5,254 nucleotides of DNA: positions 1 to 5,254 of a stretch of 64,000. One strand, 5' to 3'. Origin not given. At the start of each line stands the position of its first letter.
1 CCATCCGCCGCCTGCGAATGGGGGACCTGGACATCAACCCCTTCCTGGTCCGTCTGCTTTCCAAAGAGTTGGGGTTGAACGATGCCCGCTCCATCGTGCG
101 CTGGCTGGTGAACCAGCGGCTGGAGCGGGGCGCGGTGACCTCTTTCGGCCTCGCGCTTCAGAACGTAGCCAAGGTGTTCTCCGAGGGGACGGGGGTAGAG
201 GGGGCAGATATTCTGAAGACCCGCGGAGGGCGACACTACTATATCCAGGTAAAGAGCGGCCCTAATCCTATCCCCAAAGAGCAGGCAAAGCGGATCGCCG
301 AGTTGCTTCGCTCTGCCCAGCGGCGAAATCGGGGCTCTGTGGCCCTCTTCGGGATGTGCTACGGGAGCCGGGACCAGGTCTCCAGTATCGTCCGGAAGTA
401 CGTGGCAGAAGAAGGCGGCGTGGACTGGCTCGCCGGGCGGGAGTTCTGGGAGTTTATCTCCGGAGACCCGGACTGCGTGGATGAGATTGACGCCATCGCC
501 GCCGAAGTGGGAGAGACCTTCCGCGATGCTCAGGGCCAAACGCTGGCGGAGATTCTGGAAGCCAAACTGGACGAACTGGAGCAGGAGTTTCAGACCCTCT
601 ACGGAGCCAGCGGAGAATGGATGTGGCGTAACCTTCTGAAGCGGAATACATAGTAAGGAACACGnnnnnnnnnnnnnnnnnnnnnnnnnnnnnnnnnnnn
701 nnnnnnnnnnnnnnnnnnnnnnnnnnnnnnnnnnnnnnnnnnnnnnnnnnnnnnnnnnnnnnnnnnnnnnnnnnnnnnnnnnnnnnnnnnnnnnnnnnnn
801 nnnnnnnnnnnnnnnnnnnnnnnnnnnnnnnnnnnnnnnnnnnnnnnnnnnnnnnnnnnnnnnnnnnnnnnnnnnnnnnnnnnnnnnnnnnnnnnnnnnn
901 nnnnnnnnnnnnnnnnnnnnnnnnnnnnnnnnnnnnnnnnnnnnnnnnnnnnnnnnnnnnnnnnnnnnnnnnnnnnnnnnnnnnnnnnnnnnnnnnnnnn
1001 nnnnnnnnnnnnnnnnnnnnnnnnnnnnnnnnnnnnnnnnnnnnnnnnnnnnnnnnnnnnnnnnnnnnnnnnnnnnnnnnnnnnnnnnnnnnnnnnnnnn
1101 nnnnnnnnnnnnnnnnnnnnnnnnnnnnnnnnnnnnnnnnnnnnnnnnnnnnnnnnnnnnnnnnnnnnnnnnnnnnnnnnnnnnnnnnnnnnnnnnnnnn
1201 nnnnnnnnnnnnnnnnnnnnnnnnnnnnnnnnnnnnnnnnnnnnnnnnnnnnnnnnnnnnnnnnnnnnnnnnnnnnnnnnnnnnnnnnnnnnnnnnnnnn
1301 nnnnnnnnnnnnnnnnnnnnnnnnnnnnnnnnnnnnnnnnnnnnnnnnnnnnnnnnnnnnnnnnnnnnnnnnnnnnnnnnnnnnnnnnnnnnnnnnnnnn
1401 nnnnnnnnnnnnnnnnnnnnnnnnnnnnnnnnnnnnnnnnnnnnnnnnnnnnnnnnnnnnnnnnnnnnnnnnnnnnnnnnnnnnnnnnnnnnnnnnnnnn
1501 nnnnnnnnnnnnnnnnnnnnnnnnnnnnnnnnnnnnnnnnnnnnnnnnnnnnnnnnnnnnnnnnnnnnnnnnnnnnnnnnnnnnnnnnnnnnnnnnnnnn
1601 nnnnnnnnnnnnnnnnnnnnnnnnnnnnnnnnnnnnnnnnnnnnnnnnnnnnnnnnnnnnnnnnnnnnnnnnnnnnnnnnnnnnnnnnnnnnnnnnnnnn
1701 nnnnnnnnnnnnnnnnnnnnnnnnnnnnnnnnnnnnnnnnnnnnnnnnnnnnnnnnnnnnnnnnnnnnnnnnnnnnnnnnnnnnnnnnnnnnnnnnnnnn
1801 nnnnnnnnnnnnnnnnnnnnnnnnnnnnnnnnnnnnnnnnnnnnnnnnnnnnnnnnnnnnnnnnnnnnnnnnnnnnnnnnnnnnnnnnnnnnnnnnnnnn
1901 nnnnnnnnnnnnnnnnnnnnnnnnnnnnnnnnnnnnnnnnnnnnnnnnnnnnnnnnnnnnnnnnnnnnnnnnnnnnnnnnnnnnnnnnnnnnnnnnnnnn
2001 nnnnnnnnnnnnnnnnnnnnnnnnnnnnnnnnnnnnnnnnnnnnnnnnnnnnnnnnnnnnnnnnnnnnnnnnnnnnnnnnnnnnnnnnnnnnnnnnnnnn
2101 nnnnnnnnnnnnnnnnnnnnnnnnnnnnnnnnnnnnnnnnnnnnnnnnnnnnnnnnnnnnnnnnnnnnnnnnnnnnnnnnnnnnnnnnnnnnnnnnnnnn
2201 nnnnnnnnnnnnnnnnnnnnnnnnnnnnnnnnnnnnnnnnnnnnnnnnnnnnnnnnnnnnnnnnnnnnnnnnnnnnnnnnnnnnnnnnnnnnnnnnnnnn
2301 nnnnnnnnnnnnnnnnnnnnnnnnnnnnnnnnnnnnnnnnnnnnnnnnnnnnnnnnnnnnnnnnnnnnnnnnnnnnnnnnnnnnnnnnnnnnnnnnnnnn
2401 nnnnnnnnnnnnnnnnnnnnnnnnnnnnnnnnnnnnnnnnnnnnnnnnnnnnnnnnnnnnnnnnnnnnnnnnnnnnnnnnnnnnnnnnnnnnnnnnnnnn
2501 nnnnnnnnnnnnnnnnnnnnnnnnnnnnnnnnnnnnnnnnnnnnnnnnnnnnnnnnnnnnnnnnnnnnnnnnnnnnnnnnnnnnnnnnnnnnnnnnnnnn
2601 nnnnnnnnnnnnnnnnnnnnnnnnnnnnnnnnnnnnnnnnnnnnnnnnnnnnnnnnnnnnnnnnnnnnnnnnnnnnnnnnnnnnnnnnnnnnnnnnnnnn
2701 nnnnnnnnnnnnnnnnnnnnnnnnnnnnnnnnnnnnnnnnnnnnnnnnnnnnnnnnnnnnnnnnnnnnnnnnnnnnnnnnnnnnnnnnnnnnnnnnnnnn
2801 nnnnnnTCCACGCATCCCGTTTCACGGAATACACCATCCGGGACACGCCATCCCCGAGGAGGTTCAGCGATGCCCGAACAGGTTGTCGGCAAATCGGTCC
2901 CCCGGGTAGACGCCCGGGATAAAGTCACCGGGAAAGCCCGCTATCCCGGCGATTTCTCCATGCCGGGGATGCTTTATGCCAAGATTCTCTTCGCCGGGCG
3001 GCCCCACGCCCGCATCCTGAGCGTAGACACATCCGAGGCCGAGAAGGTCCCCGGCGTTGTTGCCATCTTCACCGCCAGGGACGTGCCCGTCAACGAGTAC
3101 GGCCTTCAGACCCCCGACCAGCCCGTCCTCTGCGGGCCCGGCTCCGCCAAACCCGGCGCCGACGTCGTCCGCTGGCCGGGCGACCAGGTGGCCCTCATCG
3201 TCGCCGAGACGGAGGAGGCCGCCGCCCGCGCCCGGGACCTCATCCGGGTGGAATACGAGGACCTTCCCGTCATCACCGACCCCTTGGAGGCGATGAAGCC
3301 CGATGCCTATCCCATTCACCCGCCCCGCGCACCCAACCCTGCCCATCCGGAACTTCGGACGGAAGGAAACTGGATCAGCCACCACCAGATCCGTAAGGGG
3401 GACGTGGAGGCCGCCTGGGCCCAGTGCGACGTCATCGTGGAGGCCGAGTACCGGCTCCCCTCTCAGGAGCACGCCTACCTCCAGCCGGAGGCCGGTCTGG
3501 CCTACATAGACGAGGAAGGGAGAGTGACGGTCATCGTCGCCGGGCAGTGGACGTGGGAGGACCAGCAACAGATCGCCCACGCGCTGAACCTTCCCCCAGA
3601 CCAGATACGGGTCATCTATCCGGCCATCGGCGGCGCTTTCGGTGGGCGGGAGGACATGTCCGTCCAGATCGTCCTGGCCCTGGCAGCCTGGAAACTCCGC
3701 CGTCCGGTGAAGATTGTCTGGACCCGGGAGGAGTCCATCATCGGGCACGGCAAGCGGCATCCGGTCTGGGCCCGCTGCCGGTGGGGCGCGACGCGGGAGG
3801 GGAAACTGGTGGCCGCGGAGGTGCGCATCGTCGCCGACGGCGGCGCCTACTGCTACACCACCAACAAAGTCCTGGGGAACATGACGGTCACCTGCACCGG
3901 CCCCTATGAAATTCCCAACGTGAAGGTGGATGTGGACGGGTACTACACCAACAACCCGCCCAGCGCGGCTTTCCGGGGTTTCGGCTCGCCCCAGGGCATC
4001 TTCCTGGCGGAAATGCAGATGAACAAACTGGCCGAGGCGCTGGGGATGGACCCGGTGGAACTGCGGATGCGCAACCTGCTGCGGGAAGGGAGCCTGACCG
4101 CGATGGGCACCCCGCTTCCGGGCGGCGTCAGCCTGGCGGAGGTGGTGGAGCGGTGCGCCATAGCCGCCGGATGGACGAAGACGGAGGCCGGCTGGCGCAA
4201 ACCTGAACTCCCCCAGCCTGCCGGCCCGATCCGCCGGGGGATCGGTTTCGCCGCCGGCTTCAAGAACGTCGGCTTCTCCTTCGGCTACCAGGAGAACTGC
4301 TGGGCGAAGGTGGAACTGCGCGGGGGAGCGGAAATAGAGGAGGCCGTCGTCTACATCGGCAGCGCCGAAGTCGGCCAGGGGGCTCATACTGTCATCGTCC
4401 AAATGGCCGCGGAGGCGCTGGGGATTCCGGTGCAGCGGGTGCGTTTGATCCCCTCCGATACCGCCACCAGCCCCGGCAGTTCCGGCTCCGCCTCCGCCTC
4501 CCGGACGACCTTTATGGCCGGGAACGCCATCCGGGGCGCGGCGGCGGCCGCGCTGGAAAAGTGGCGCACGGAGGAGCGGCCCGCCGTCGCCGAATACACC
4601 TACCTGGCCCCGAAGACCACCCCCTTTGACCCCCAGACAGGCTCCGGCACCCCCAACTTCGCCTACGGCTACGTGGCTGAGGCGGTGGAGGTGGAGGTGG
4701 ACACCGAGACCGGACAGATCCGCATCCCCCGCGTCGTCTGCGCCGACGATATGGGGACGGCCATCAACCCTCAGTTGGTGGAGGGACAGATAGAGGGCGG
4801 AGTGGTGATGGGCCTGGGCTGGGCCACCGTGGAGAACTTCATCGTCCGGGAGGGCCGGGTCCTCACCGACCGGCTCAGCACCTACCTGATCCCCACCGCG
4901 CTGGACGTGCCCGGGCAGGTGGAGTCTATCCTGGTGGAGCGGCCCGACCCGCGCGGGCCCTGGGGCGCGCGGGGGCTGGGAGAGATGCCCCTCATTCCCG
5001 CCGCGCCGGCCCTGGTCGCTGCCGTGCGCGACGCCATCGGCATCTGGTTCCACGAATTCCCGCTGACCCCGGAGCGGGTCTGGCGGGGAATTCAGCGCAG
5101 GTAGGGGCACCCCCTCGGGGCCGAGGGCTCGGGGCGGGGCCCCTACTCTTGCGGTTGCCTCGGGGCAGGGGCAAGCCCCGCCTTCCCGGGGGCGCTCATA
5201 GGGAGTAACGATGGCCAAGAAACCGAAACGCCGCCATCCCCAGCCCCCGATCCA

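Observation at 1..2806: DUF1156/COG1743 Zn-ribbon adenine methyltransferase with a fragment of an upstream partner gene; putative R-M-like defence module at the window edge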

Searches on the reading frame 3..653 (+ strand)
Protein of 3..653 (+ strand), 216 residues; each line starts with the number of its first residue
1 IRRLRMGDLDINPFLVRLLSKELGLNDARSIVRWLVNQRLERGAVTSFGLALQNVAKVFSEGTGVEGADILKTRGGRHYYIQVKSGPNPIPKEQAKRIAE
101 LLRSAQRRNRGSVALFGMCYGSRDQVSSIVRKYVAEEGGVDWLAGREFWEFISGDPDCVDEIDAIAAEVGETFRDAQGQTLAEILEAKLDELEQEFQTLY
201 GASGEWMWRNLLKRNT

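Call 6: search_protein_families(library=pfam, proteins=[window:18-653:+], max_evalue=0.1)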
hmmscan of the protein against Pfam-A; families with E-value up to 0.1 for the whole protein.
window:18-653:+ (211 aa): 3 families
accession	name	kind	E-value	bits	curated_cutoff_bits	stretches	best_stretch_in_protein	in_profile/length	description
PF14511.12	RE_EcoO109I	-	2.3e-16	60.6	22.5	1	6-156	34-185/198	Type II restriction endonuclease EcoO109I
PF09520.16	RE_TdeIII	-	0.0011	19.1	27.2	0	67-165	139-242/242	Type II restriction endonuclease, TdeIII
PF05402.18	PqqD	-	0.093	13.5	23.4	0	140-189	19-63/67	Coenzyme PQQ synthesis protein D (PqqD)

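Call 7: search_protein_families(library=padloc, proteins=[window:3-653:+], max_evalue=0.1)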
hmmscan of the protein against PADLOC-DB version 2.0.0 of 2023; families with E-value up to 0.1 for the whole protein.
window:3-653:+ (216 aa): 0 families

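Call 8: search_protein_families(library=ncbifam, proteins=[window:3-653:+], max_evalue=0.1)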
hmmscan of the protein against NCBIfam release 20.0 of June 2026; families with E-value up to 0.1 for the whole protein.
window:3-653:+ (216 aa): 0 families

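Call 9: search_solved_structures(query=window:3-653:+, max_evalue=10, show_alignments=2)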
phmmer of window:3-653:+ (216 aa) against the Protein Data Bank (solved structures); distinct sequences matched with E-value up to 10: 6.
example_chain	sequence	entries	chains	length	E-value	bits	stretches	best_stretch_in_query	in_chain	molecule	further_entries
6c2u_A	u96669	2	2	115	0.26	14.5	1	91-139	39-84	phosphate-loop protein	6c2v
2i8f_A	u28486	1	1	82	0.93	12.7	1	52-104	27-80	Cytochrome c-551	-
1cch_A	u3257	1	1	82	0.99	12.6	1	52-104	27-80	CYTOCHROME C551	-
1fi3_A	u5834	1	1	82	0.99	12.6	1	52-104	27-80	CYTOCHROME C-551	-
6kq1_A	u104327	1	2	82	1.3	12.2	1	49-104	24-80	Cytochrome C biogenesis protein CcsA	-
1wtd_A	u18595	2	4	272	1.4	12.1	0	4-53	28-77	EcoO109IR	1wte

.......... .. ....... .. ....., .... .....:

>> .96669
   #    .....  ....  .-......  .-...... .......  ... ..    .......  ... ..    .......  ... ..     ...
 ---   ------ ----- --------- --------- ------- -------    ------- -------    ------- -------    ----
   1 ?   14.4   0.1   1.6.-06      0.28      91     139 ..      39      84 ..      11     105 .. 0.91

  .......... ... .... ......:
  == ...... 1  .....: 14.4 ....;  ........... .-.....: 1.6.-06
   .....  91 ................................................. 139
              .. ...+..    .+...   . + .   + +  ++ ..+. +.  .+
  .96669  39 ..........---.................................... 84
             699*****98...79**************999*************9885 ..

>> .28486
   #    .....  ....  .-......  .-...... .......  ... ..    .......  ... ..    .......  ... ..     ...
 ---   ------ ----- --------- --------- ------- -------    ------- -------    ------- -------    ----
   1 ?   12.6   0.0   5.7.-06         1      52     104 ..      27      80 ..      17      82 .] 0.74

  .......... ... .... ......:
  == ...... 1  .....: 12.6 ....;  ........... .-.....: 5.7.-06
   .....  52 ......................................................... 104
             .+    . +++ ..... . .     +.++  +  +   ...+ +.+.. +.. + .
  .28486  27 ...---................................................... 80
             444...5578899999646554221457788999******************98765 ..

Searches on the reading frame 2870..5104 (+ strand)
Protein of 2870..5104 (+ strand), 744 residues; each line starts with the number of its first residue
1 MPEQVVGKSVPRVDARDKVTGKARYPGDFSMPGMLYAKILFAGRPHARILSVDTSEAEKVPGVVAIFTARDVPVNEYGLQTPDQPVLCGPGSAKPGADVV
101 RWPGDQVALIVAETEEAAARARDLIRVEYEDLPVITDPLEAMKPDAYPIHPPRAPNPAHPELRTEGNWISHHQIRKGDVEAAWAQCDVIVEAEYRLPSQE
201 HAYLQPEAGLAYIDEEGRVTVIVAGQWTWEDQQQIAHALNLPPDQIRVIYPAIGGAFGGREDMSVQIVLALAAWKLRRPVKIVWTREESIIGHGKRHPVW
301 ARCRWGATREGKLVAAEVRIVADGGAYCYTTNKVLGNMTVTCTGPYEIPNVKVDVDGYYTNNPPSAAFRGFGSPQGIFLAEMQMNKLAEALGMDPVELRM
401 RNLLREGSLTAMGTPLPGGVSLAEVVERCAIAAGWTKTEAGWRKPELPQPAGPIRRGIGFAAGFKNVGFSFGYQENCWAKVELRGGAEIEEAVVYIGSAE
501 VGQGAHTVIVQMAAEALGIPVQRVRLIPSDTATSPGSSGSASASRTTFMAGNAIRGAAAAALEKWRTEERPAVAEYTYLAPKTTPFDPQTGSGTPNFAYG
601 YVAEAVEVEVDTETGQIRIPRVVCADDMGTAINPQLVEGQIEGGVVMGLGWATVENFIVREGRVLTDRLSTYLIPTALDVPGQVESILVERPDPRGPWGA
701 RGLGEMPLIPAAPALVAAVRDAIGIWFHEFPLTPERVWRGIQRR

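Call 6: search_protein_families(library=pfam, proteins=[window:2870-5104:+], max_evalue=0.1)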
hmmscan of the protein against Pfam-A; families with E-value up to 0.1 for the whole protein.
window:2870-5104:+ (744 aa): 3 families
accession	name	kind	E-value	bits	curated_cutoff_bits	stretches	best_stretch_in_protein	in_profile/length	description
PF02738.23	MoCoBD_1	-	2.5e-84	282.6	27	1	169-403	10-244/244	Molybdopterin cofactor-binding domain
PF20256.3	MoCoBD_2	-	3.1e-64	217.6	27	2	574-681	179-283/283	Molybdopterin cofactor-binding domain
PF01315.27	Ald_Xan_dh_C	-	2.1e-25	89.6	31.3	1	20-133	1-110/110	Aldehyde oxidase and xanthine dehydrogenase, a/b hammerhead domain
